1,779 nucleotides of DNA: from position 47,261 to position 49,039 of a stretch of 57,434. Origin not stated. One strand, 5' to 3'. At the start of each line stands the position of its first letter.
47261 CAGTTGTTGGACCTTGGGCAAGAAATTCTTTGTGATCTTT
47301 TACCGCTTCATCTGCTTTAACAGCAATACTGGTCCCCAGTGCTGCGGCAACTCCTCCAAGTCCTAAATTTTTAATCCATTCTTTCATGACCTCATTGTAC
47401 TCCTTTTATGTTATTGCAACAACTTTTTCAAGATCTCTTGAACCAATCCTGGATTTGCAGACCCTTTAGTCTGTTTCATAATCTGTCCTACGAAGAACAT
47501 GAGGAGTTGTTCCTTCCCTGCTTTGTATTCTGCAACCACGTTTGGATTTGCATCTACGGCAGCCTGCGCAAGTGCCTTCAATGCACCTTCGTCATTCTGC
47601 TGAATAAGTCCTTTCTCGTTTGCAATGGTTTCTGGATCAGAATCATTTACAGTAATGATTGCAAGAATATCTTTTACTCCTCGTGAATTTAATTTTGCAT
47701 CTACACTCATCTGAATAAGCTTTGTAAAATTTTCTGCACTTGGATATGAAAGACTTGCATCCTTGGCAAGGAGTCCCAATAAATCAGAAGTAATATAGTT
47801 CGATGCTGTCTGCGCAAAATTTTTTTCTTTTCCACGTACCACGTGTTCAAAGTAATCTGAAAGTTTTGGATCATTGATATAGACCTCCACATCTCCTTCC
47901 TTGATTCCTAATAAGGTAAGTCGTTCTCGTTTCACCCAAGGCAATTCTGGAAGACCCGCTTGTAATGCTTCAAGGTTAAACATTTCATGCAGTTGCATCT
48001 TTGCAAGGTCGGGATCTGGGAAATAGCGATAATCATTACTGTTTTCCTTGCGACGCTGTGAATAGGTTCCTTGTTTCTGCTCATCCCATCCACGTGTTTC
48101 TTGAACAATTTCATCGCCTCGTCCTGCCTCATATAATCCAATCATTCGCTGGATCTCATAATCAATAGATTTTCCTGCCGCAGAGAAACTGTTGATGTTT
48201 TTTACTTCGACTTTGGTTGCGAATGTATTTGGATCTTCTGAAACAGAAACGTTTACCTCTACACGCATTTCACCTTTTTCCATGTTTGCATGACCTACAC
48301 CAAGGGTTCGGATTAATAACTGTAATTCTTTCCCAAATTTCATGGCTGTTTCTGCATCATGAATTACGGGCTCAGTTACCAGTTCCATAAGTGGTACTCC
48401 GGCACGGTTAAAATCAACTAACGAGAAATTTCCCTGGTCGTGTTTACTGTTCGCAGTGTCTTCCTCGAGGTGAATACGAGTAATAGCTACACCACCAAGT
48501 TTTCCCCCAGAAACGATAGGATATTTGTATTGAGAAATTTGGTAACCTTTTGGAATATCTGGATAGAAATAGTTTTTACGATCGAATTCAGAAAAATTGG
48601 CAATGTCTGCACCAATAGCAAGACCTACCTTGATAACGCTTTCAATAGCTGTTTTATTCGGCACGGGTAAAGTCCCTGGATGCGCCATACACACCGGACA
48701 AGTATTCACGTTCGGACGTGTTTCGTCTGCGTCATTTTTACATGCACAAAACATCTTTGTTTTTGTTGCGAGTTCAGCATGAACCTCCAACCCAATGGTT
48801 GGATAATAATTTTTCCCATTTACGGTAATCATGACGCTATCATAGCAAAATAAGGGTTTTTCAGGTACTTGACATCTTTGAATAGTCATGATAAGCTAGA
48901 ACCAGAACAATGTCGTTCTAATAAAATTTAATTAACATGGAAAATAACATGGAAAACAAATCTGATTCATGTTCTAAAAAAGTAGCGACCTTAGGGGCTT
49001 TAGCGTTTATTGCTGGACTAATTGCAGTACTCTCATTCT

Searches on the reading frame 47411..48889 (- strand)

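Call 105: search_protein_families(library=pfam, proteins=[window:47411-48889:-], max_evalue=0.00001)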
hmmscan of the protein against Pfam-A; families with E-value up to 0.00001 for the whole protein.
window:47411-48889:- (492 aa): 2 families
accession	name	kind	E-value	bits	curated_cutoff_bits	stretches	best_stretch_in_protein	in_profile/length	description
PF02934.20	GatB_N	-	5.6e-102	341.1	23.4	1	31-302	2-273/277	GatB/GatE catalytic domain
PF02637.23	GatB_Yqey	-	2.8e-34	118.6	27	1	345-491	1-148/148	GatB domain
